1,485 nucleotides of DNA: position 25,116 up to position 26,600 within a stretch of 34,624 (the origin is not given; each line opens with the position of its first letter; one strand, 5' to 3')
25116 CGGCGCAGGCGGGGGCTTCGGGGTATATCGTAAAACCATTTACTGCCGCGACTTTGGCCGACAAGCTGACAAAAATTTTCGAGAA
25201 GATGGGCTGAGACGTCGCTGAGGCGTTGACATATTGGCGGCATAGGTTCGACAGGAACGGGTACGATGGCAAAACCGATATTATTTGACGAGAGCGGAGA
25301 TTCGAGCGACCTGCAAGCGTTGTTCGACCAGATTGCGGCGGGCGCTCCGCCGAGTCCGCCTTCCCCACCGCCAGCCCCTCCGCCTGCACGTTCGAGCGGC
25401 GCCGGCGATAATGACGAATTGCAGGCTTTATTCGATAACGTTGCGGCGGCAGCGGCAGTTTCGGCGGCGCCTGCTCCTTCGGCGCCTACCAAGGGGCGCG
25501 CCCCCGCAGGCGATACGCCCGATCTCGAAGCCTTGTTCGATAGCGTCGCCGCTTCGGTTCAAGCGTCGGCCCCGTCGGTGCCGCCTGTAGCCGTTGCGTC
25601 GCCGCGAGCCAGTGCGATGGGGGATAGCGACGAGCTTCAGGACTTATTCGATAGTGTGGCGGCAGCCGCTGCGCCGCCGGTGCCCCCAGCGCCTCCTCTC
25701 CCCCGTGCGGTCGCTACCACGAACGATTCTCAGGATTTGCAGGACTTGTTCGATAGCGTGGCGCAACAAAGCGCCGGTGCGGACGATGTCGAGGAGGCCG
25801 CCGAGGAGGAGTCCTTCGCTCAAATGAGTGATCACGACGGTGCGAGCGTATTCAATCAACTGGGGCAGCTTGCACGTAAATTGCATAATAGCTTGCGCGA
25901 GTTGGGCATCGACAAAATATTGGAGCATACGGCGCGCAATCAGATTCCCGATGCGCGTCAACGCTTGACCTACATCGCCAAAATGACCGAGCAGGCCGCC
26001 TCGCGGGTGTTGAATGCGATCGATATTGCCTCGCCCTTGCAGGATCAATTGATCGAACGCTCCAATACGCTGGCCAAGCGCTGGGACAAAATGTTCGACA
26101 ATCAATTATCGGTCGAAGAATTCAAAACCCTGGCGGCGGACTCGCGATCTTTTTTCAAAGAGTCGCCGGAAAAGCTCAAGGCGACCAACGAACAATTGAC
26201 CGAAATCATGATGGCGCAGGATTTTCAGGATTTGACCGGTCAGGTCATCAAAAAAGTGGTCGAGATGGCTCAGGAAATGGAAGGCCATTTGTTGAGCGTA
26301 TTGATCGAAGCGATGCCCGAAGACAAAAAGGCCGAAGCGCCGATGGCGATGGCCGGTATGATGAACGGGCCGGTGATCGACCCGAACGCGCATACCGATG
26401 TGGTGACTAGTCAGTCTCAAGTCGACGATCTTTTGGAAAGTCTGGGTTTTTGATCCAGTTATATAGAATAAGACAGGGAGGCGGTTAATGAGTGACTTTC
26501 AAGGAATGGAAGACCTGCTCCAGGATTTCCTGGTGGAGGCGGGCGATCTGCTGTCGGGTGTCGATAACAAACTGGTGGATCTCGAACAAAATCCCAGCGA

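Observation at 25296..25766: CheZ has an N-terminal array of five acidic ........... motifs resembling its own CheY-docking tail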

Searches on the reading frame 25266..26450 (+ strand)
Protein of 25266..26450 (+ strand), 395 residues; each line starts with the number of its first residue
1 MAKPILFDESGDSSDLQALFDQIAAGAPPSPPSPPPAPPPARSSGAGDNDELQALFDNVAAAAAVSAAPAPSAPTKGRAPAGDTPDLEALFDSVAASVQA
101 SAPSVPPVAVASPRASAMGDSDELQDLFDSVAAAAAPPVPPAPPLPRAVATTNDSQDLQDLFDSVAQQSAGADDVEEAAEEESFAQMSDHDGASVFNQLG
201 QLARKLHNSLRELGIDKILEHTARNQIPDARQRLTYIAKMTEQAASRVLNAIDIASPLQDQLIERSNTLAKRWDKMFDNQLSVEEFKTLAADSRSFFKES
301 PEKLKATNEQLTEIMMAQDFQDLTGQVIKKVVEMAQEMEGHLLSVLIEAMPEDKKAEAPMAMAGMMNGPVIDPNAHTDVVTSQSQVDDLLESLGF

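Call 4: search_protein_families(library=pfam, proteins=[window:25266-26450:+], max_evalue=0.01)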
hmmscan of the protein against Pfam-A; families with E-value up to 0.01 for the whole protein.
window:25266-26450:+ (395 aa): 1 family
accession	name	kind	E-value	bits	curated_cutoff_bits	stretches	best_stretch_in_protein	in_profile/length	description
PF04344.18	CheZ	-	3.9e-75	252.6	30.7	1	194-395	2-203/203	Chemotaxis phosphatase, CheZ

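Call 11: find_related_loci(query=A1, collection=genome_contigs, flank=10000)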
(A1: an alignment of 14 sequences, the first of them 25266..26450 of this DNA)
Query A1 (395 aa) in genome_contigs; peptide patterns used: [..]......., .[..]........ (x = any residue, [..] = any of these).
600 stretches matched a pattern (row limit reached: there are more); 585 encode a relative of the query (tblastn E <= 1e-3); the best 80 are kept; 80 distinct loci.
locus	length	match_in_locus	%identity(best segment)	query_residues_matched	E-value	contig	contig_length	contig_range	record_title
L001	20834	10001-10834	63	1-395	4e-101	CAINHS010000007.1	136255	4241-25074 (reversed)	MAG: uncultured beta proteobacterium isolate Day6-2_bin-321 genome assembly, contig: bin-321:007/151, whole genome shotg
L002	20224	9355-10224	57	7-395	1e-96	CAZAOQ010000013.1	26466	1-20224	MAG TPA_asm: uncultured Rhodocyclaceae bacterium isolate SRP286056_co3_482 genome assembly, contig: NODE_1537_length_264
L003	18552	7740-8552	61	1-395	6e-96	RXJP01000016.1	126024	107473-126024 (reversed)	MAG: Rhodocyclaceae bacterium isolate AWTP1-18 sample_65_scaffold_7, whole genome shotgun sequence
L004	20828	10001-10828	58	1-395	2e-94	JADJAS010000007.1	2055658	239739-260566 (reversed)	MAG: Rhodocyclaceae bacterium isolate AalW_18-Q3-R10-53_BATAC.909 tig00404208-10-20547190, whole genome shotgun sequence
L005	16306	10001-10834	61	1-395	2e-94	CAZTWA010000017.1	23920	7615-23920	MAG TPA_asm: uncultured Methyloversatilis sp. isolate binchicken_co342_118 genome assembly, contig: NODE_206_length_2392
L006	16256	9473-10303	57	1-395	1e-90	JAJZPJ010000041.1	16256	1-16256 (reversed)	MAG: Proteobacteria bacterium isolate SKS1.bin120 NODE_6397_length_16256_cov_8.934404, whole genome shotgun sequence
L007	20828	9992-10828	58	1-395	3e-90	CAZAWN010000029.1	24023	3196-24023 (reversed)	MAG TPA_asm: uncultured Methyloversatilis sp. isolate SRP272421_co2_450 genome assembly, contig: NODE_5498_length_24023_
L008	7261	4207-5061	57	3-395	8e-90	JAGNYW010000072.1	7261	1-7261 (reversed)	MAG: Methyloversatilis sp. isolate Go_SlAct_bin_233 Go_SlAct_58448_length_7261_cov_30.451500, whole genome shotgun seque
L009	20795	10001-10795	57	8-395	1e-88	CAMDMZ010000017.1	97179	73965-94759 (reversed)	MAG: Propionivibrio dicarboxylicus isolate MiH-14oct19-39 genome assembly, contig: MiH-14oct19-C238, whole genome shotgu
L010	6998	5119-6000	55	1-395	2e-88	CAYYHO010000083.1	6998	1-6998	MAG TPA_asm: uncultured Methyloversatilis sp. isolate SRP257756_co1_6 genome assembly, contig: NODE_10058_length_6998_co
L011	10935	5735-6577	54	1-393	1e-88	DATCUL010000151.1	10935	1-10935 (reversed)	MAG TPA_asm: Methyloversatilis sp. isolate SMAG_U7357 k141_8962, whole genome shotgun sequence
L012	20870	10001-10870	52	1-395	5e-88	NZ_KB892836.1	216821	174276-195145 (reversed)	Uliginosibacterium gangwonense DSM 18521 B145DRAFT_scaffold_10.11, whole genome shotgun sequence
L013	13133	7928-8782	57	1-395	1e-91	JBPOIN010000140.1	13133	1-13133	MAG: Pseudomonadota bacterium isolate MAG_191 c_000000554480, whole genome shotgun sequence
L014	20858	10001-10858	56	1-395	3e-86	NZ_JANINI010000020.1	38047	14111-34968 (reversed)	Methyloversatilis sp. XJ19-49 Scaffold20, whole genome shotgun sequence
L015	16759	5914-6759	56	1-395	3e-86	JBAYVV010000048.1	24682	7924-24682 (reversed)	MAG: Sterolibacterium sp. isolate SO_2016_LW3_68 scaffold02946_LW162_2016, whole genome shotgun sequence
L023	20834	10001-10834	50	1-395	2e-80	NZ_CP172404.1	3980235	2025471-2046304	Niveibacterium terrae strain 24SJ04S-2 chromosome, complete genome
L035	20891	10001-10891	53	1-395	7e-76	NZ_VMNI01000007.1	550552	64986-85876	Denitromonas ohlonensis strain SFB-1 k141_102, whole genome shotgun sequence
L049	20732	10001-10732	53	145-395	3e-74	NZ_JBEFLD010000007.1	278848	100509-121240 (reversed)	Vogesella oryzagri strain MAHUQ-64 GCM70023246_12, whole genome shotgun sequence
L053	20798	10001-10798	45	74-395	8e-74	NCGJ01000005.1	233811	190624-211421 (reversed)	MAG: Hydrogenophilales bacterium 28-61-23 04302015_28_scaffold_33, whole genome shotgun sequence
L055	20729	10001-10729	51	152-395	6e-74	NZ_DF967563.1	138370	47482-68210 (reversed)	Sulfuricella sp. T08, whole genome shotgun sequence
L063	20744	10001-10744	51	154-395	3e-72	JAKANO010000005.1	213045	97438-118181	MAG: Proteobacteria bacterium isolate WY5.bin77 NODE_70_length_213045_cov_2.552795, whole genome shotgun sequence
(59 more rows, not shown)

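Call 23: search_protein_families(library=pfam, proteins=[L055:12620-13834:+, L049:12675-13883:+, L053:12858-14072:+, L035:12863-13309:+, L023:12974-15328:+, L049:13896-14537:+, L049:14533-14979:+, L049:14979-15764:+, L063:12675-13952:+], max_evalue=0.001)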
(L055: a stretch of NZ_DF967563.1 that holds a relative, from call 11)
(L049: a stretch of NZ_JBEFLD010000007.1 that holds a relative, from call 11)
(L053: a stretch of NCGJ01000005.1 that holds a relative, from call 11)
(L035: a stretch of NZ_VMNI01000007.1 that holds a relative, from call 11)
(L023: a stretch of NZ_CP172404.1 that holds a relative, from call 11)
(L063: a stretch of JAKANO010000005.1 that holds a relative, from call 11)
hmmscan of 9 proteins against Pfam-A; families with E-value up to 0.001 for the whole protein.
L055:12620-13834:+ (405 aa): 2 families
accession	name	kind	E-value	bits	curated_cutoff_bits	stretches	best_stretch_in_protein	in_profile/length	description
PF00563.25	EAL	-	2.5e-16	60.2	31.3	1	2-194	10-236/236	EAL domain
PF08668.18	HDOD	-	2.7e-10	40.5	22.9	1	210-306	9-112/196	HDOD domain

L049:12675-13883:+ (403 aa): 2 families
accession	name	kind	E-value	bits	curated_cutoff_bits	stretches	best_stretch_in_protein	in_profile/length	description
PF08668.18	HDOD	-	3.7e-13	49.8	22.9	1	217-324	18-128/196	HDOD domain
PF00563.25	EAL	-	7.1e-12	45.6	31.3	1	10-193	18-236/236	EAL domain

L053:12858-14072:+ (405 aa): 2 families
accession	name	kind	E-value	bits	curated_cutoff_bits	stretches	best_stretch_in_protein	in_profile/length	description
PF00563.25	EAL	-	8.9e-15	55.1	31.3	1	80-193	111-236/236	EAL domain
PF08668.18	HDOD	-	1.6e-11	44.5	22.9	1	218-321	19-127/196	HDOD domain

L035:12863-13309:+ (149 aa): 1 family
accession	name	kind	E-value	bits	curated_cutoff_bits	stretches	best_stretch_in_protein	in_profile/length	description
PF11333.13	DUF3135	-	2.9e-19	69.6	22.7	1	40-116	3-79/81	Protein of unknown function (DUF3135)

L023:12974-15328:+ (785 aa): 5 families
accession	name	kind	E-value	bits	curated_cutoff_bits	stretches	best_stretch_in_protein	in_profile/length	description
PF00122.25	E1-E2_ATPase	-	1.4e-55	188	28.1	1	282-460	2-180/181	E1-E2 ATPase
PF00702.32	Hydrolase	-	1.2e-31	111.1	26.4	1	477-689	1-191/191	haloacid dehalogenase-like hydrolase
PF00403.32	HMA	-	2.5e-28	98.7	24.8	2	15-71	4-62/62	Heavy-metal-associated domain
PF08282.18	Hydrolase_3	-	3.5e-05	24.1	20.9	0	672-719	206-253/255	haloacid dehalogenase-like hydrolase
PF19803.4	DUF6286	-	0.00041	21.2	35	0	17-55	34-72/108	Family of unknown function (DUF6286)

L049:13896-14537:+ (214 aa): 1 family
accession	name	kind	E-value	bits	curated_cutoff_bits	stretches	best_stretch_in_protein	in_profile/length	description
PF00814.31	TsaD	-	2.4e-23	83.7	24.8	1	33-132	25-132/264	tRNA N6-adenosine threonylcarbamoyltransferase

L049:14533-14979:+ (149 aa): 7 families
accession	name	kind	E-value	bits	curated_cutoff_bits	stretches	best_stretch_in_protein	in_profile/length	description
PF00583.31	Acetyltransf_1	-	5.2e-17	62.6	20.7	1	15-122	3-116/116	Acetyltransferase (GNAT) family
PF13673.13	Acetyltransf_10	-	3.7e-14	53.2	23.6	1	26-128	15-113/128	Acetyltransferase (GNAT) domain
PF13508.13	Acetyltransf_7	-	4.2e-12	46.7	27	1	43-124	5-84/84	Acetyltransferase (GNAT) domain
PF08445.16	FR47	-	4.7e-07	30.2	22.1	1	66-126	22-81/86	FR47-like protein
PF13302.13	Acetyltransf_3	-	8.6e-06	26.9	25.4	1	24-123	36-138/138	Acetyltransferase (GNAT) domain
PF13420.13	Acetyltransf_4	-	0.00012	22.5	24.3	1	30-133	38-145/155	Acetyltransferase (GNAT) domain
PF24553.2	Rv0428c_C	-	0.00016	21.8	27.2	1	43-128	136-221/224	Probable histone acetyltransferase Rv0428c C-terminal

L049:14979-15764:+ (262 aa): 1 family
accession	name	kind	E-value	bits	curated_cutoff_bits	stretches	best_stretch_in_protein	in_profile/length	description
PF03167.25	UDG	-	6.2e-39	133.7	24.3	1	107-252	2-140/141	Uracil DNA glycosylase superfamily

L063:12675-13952:+ (426 aa): 2 families
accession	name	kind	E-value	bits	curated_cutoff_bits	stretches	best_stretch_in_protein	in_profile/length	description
PF00563.25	EAL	-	1.6e-13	51.1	31.3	1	32-215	18-236/236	EAL domain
PF08668.18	HDOD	-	4.7e-10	39.7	22.9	1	240-343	19-127/196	HDOD domain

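Call 53: predict_structure(alignment_id=A3)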
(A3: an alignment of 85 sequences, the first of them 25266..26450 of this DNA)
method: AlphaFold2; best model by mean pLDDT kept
length: 395 residues; sequences in the alignment: 85
mean_pLDDT: 70.7   pTM: 0.41
mean pLDDT of the five models: 70.7, 68.6, 68.3, 67.6, 67.2
residues with pLDDT >= 90: 80; 70-90: 147; 50-70: 71; < 50: 97
segments of 3 or more residues with pLDDT < 50: 1-4, 40-47, 67-84, 98-119, 136-153, 170-183, 368-374
pLDDT, mean of each block of 10 residues (from residue 1): 48 78 65 54 51 85 59 40 51 57 39 43 83 59 38 62 65 40 52 77 81 80 78 87 92 96 98 97 97 98 97 92 87 84 82 76 58 49 76 76
secondary structure, 60 per line:
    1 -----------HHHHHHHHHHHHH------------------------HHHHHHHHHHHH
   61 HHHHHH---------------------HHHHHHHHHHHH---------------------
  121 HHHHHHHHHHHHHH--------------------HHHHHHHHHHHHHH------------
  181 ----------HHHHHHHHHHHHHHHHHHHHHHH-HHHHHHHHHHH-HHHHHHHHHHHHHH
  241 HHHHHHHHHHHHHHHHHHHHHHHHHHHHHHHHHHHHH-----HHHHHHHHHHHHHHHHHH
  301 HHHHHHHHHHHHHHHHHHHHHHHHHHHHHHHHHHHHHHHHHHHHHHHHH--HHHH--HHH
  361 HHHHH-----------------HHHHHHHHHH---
elements in order: H12-24 H49-66 H88-99 H121-134 H155-168 H191-213 H215-225 H227-277 H283-349 H352-355 H358-365 H383-392

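Call 60: search_solved_structures(query=window:25266-26450:+, max_evalue=0.01, show_alignments=1)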
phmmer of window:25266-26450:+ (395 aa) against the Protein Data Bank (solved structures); distinct sequences matched with E-value up to 0.01: 1.
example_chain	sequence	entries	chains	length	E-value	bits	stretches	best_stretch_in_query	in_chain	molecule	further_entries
1kmi_Z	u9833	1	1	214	4.3e-50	174.6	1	185-395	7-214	Chemotaxis protein cheZ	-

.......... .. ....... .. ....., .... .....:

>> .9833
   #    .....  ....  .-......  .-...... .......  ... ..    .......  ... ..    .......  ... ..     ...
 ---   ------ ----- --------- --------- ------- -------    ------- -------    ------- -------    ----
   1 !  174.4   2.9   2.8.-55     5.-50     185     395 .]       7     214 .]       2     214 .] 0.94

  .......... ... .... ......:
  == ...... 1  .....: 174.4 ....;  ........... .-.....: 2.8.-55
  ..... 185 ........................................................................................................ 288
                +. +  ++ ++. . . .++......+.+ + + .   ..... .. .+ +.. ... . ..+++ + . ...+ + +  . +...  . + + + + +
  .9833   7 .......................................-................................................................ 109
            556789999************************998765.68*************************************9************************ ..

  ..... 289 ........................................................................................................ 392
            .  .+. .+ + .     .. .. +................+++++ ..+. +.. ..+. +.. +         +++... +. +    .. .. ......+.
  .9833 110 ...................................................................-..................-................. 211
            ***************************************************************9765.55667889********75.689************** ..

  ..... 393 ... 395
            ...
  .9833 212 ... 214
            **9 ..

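Call 69: search_protein_families(library=ncbifam, proteins=[window:25266-26450:+], max_evalue=0.01)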
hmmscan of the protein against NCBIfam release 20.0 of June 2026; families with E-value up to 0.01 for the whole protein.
window:25266-26450:+ (395 aa): 1 family
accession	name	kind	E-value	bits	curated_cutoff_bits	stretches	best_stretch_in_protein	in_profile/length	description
NF008368.0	PRK11166.1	equivalog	6.4e-86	287.6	257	1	180-395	4-217/217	protein phosphatase CheZ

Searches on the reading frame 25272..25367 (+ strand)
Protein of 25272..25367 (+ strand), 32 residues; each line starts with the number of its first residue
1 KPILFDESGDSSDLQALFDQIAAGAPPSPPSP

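Call 50: search_protein_representatives(alignment_id=A2)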
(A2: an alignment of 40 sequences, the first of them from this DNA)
Query: 40 sequences, 17 profile positions. Proteins with E-value up to 0.001 (for the whole library): 129; up to 1e-10: 40; up to 1e-30: 1. The best 129 are listed.
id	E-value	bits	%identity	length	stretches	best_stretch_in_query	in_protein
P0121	1.0e-33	130.1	-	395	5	2-17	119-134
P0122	1.1e-19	85.4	-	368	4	1-16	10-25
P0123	3.0e-18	80.9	-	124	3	1-17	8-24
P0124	2.0e-17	78.2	-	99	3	2-17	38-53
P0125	1.6e-16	75.3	-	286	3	1-17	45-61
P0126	2.0e-16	75.1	-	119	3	1-15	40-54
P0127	8.3e-16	73.1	-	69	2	1-16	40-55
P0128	2.3e-14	68.5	-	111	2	1-17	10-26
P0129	2.8e-14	68.2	-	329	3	1-15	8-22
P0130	3.8e-14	67.8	-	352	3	1-15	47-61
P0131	6.0e-14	67.2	-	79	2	1-17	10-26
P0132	8.1e-14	66.8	-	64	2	3-17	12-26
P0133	2.4e-13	65.3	-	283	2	1-17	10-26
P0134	3.6e-13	64.7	-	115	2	1-17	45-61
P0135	6.6e-13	63.9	-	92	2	1-16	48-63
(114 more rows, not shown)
